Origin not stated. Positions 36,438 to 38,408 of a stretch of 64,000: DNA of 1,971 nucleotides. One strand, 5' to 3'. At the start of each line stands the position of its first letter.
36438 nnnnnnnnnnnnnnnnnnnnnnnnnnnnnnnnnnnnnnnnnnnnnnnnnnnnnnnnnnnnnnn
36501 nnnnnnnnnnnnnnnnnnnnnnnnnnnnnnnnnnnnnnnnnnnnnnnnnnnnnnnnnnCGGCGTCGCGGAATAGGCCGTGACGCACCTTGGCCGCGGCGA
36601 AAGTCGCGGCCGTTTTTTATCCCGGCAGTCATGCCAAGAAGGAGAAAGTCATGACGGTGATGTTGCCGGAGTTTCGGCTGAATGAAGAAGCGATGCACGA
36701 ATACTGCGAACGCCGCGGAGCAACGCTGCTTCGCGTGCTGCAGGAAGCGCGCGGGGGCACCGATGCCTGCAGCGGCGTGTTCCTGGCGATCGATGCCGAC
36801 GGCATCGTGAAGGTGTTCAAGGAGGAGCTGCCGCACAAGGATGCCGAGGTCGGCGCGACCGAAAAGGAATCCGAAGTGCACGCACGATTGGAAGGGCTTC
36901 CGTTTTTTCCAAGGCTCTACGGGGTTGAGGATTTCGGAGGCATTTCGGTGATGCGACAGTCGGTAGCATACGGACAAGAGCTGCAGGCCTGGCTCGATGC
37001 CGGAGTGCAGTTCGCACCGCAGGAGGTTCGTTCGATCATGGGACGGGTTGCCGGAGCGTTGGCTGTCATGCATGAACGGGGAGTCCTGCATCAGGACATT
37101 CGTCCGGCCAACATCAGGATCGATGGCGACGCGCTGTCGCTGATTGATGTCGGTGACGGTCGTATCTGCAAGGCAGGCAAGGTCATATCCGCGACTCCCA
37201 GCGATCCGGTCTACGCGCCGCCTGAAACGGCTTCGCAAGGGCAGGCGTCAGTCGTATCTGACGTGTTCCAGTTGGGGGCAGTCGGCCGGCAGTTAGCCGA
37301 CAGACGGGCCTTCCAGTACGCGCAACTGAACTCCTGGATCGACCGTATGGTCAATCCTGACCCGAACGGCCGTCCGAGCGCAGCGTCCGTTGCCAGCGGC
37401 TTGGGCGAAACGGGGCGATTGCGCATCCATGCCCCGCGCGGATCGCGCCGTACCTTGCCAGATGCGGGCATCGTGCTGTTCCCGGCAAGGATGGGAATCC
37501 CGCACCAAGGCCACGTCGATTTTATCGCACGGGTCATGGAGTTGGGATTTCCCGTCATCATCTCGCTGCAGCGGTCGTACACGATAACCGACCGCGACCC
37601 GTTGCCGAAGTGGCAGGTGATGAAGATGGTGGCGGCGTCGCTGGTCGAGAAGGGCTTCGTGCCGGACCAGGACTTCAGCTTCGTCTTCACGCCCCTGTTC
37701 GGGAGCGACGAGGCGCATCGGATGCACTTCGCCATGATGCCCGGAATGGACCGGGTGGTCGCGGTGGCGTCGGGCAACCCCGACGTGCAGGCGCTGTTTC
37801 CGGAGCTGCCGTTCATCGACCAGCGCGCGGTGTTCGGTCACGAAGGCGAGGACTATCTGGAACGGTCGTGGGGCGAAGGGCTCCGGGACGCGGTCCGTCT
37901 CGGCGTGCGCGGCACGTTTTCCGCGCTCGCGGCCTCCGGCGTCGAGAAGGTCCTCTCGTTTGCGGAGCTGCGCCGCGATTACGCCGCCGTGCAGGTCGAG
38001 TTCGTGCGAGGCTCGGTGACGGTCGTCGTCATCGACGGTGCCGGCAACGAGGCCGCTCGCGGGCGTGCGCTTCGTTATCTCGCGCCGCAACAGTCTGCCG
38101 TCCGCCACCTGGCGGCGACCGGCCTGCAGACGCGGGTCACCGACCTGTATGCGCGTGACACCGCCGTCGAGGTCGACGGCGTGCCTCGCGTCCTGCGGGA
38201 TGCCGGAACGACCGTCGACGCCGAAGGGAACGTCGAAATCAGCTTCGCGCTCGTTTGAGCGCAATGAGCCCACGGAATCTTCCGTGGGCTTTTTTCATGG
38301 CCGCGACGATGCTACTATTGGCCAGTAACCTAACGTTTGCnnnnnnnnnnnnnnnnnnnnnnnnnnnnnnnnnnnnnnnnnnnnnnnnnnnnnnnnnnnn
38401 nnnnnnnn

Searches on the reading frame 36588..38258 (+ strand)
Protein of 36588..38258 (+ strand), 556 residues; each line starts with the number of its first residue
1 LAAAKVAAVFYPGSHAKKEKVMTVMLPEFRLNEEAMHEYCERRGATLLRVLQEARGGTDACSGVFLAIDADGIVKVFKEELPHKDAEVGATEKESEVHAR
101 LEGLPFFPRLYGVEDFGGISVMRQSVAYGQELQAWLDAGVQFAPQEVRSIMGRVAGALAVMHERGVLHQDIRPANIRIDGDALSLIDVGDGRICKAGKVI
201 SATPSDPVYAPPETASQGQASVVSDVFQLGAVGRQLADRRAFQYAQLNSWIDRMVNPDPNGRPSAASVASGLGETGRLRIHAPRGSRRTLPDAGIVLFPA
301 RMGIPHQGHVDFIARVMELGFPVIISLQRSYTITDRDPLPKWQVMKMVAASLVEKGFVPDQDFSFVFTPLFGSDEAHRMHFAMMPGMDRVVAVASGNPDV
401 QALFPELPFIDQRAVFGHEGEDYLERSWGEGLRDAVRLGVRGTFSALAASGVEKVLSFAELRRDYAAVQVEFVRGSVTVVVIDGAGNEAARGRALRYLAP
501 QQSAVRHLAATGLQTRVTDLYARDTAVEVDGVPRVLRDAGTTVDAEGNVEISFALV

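Call 90: search_protein_families(library=pfam, proteins=[window:36588-38258:+], max_evalue=0.00001)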
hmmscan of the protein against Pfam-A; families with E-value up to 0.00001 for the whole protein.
window:36588-38258:+ (556 aa): 1 family
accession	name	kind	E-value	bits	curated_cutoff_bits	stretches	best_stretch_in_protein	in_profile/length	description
PF00069.31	Pkinase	-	1.8e-16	60.8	31.7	1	74-237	29-191/263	Protein kinase domain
